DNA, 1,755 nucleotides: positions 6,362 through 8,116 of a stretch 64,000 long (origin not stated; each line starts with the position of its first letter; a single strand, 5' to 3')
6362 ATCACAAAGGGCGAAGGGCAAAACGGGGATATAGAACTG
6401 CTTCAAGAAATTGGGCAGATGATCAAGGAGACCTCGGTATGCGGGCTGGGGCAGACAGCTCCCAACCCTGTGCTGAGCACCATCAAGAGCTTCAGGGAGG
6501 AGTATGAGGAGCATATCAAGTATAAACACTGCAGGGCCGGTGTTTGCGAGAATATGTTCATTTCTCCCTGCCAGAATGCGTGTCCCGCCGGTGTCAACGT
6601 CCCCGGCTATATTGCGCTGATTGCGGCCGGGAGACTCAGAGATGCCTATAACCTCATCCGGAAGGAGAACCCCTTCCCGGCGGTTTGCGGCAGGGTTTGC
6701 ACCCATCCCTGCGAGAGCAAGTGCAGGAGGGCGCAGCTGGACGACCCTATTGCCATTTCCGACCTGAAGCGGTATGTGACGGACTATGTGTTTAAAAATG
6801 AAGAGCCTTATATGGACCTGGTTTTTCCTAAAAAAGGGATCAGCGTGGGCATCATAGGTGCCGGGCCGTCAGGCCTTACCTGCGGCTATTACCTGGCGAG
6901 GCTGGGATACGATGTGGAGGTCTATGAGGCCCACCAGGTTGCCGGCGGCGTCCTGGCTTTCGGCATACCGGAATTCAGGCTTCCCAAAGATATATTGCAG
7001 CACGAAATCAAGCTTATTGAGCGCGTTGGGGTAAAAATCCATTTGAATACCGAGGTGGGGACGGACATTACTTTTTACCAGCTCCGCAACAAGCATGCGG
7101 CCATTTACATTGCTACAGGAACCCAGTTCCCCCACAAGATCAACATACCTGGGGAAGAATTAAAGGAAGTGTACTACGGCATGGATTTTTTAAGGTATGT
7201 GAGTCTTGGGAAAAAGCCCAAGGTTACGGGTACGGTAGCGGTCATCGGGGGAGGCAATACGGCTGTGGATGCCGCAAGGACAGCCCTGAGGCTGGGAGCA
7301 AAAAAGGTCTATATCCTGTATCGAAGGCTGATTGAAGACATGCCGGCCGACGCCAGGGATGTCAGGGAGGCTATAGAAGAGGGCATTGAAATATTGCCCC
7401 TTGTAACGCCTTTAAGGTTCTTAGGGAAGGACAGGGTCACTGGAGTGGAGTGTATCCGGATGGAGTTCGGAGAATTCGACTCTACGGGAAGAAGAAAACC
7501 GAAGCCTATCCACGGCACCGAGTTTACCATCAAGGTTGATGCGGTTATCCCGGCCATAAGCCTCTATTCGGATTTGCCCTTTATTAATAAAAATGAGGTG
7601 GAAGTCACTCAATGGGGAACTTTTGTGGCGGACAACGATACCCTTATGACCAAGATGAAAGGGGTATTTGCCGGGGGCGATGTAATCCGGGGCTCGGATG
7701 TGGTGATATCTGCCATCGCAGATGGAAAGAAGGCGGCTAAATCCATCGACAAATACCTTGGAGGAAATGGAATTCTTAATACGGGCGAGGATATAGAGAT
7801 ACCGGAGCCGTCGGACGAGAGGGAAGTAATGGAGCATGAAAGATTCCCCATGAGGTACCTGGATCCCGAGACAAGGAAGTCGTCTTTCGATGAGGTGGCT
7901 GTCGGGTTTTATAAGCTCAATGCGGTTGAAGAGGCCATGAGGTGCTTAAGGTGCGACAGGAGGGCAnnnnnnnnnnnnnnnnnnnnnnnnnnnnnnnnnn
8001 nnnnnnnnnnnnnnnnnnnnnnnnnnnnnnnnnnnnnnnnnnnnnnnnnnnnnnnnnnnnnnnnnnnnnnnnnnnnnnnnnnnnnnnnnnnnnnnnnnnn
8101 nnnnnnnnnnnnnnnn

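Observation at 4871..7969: NuoF-type hydrogenase subunit fused to a GltD/NfnB-type NAD(P)H-FAD-FeS module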

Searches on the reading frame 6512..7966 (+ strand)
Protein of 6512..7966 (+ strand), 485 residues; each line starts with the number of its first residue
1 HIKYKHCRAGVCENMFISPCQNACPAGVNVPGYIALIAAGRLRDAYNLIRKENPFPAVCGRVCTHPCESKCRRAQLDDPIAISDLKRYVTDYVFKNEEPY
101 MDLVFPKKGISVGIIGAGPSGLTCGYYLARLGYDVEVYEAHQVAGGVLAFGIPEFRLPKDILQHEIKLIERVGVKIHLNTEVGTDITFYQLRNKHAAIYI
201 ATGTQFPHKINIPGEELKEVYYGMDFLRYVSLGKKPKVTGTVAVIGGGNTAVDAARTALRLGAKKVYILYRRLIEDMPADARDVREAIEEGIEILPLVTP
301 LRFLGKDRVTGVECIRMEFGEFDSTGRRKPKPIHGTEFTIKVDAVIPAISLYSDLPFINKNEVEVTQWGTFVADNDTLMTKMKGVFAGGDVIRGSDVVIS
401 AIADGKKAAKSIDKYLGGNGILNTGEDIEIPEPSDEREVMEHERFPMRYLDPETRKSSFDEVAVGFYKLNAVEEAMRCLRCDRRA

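Call 26: search_solved_structures(query=window:6512-7966:+, max_evalue=1e-20, show_alignments=5)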
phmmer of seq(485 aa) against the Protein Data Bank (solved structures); distinct sequences matched with E-value up to 1e-20: 12.
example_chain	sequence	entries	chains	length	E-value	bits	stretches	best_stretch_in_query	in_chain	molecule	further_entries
9bov_A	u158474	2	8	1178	3.1e-119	402.4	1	18-482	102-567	Molybdopterin oxidoreductase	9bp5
9n5u_A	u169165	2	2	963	2.4e-116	392.8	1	17-428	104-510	NfnA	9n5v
4ylf_B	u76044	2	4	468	2.1e-108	366.6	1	18-419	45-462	Dihydropyrimidine dehydrogenase subunit A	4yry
8oh5_C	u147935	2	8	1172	5.3e-100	338.9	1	18-483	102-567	Formate dehydrogenase-O, major subunit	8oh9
5jca_L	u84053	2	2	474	1.7e-94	320.7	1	18-417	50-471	NADH-dependent Ferredoxin:NADP Oxidoreductase (NfnI) subunit alpha | NADH-dependent Ferredoxin:NADP Oxidoreductase subunit alpha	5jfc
2vdc_G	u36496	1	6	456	9e-90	305.2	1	9-416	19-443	GLUTAMATE SYNTHASE [NADPH] SMALL CHAIN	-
6s6s_G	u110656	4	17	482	9.7e-90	305.1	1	8-416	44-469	Glutamate synthase [NADPH] small chain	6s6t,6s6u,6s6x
5vj7_A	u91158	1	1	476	5.8e-86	292.6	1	18-420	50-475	Oxidoreductase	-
7mfm_I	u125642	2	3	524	5.2e-51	177.3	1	17-268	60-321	Glutamate synthase (NADPH) small chain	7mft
1gt8_A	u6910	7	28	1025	1.5e-46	162.6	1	12-418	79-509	DIHYDROPYRIMIDINE DEHYDROGENASE | Dihydropyrimidine dehydrogenase [NADP(+)]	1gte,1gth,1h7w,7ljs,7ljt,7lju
1h7x_A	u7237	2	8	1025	1.5e-46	162.6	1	12-418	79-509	DIHYDROPYRIMIDINE DEHYDROGENASE | Dihydropyrimidine dehydrogenase [NADP(+)]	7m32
7m31_A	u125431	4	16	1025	1.5e-46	162.6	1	12-418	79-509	Dihydropyrimidine dehydrogenase [NADP(+)]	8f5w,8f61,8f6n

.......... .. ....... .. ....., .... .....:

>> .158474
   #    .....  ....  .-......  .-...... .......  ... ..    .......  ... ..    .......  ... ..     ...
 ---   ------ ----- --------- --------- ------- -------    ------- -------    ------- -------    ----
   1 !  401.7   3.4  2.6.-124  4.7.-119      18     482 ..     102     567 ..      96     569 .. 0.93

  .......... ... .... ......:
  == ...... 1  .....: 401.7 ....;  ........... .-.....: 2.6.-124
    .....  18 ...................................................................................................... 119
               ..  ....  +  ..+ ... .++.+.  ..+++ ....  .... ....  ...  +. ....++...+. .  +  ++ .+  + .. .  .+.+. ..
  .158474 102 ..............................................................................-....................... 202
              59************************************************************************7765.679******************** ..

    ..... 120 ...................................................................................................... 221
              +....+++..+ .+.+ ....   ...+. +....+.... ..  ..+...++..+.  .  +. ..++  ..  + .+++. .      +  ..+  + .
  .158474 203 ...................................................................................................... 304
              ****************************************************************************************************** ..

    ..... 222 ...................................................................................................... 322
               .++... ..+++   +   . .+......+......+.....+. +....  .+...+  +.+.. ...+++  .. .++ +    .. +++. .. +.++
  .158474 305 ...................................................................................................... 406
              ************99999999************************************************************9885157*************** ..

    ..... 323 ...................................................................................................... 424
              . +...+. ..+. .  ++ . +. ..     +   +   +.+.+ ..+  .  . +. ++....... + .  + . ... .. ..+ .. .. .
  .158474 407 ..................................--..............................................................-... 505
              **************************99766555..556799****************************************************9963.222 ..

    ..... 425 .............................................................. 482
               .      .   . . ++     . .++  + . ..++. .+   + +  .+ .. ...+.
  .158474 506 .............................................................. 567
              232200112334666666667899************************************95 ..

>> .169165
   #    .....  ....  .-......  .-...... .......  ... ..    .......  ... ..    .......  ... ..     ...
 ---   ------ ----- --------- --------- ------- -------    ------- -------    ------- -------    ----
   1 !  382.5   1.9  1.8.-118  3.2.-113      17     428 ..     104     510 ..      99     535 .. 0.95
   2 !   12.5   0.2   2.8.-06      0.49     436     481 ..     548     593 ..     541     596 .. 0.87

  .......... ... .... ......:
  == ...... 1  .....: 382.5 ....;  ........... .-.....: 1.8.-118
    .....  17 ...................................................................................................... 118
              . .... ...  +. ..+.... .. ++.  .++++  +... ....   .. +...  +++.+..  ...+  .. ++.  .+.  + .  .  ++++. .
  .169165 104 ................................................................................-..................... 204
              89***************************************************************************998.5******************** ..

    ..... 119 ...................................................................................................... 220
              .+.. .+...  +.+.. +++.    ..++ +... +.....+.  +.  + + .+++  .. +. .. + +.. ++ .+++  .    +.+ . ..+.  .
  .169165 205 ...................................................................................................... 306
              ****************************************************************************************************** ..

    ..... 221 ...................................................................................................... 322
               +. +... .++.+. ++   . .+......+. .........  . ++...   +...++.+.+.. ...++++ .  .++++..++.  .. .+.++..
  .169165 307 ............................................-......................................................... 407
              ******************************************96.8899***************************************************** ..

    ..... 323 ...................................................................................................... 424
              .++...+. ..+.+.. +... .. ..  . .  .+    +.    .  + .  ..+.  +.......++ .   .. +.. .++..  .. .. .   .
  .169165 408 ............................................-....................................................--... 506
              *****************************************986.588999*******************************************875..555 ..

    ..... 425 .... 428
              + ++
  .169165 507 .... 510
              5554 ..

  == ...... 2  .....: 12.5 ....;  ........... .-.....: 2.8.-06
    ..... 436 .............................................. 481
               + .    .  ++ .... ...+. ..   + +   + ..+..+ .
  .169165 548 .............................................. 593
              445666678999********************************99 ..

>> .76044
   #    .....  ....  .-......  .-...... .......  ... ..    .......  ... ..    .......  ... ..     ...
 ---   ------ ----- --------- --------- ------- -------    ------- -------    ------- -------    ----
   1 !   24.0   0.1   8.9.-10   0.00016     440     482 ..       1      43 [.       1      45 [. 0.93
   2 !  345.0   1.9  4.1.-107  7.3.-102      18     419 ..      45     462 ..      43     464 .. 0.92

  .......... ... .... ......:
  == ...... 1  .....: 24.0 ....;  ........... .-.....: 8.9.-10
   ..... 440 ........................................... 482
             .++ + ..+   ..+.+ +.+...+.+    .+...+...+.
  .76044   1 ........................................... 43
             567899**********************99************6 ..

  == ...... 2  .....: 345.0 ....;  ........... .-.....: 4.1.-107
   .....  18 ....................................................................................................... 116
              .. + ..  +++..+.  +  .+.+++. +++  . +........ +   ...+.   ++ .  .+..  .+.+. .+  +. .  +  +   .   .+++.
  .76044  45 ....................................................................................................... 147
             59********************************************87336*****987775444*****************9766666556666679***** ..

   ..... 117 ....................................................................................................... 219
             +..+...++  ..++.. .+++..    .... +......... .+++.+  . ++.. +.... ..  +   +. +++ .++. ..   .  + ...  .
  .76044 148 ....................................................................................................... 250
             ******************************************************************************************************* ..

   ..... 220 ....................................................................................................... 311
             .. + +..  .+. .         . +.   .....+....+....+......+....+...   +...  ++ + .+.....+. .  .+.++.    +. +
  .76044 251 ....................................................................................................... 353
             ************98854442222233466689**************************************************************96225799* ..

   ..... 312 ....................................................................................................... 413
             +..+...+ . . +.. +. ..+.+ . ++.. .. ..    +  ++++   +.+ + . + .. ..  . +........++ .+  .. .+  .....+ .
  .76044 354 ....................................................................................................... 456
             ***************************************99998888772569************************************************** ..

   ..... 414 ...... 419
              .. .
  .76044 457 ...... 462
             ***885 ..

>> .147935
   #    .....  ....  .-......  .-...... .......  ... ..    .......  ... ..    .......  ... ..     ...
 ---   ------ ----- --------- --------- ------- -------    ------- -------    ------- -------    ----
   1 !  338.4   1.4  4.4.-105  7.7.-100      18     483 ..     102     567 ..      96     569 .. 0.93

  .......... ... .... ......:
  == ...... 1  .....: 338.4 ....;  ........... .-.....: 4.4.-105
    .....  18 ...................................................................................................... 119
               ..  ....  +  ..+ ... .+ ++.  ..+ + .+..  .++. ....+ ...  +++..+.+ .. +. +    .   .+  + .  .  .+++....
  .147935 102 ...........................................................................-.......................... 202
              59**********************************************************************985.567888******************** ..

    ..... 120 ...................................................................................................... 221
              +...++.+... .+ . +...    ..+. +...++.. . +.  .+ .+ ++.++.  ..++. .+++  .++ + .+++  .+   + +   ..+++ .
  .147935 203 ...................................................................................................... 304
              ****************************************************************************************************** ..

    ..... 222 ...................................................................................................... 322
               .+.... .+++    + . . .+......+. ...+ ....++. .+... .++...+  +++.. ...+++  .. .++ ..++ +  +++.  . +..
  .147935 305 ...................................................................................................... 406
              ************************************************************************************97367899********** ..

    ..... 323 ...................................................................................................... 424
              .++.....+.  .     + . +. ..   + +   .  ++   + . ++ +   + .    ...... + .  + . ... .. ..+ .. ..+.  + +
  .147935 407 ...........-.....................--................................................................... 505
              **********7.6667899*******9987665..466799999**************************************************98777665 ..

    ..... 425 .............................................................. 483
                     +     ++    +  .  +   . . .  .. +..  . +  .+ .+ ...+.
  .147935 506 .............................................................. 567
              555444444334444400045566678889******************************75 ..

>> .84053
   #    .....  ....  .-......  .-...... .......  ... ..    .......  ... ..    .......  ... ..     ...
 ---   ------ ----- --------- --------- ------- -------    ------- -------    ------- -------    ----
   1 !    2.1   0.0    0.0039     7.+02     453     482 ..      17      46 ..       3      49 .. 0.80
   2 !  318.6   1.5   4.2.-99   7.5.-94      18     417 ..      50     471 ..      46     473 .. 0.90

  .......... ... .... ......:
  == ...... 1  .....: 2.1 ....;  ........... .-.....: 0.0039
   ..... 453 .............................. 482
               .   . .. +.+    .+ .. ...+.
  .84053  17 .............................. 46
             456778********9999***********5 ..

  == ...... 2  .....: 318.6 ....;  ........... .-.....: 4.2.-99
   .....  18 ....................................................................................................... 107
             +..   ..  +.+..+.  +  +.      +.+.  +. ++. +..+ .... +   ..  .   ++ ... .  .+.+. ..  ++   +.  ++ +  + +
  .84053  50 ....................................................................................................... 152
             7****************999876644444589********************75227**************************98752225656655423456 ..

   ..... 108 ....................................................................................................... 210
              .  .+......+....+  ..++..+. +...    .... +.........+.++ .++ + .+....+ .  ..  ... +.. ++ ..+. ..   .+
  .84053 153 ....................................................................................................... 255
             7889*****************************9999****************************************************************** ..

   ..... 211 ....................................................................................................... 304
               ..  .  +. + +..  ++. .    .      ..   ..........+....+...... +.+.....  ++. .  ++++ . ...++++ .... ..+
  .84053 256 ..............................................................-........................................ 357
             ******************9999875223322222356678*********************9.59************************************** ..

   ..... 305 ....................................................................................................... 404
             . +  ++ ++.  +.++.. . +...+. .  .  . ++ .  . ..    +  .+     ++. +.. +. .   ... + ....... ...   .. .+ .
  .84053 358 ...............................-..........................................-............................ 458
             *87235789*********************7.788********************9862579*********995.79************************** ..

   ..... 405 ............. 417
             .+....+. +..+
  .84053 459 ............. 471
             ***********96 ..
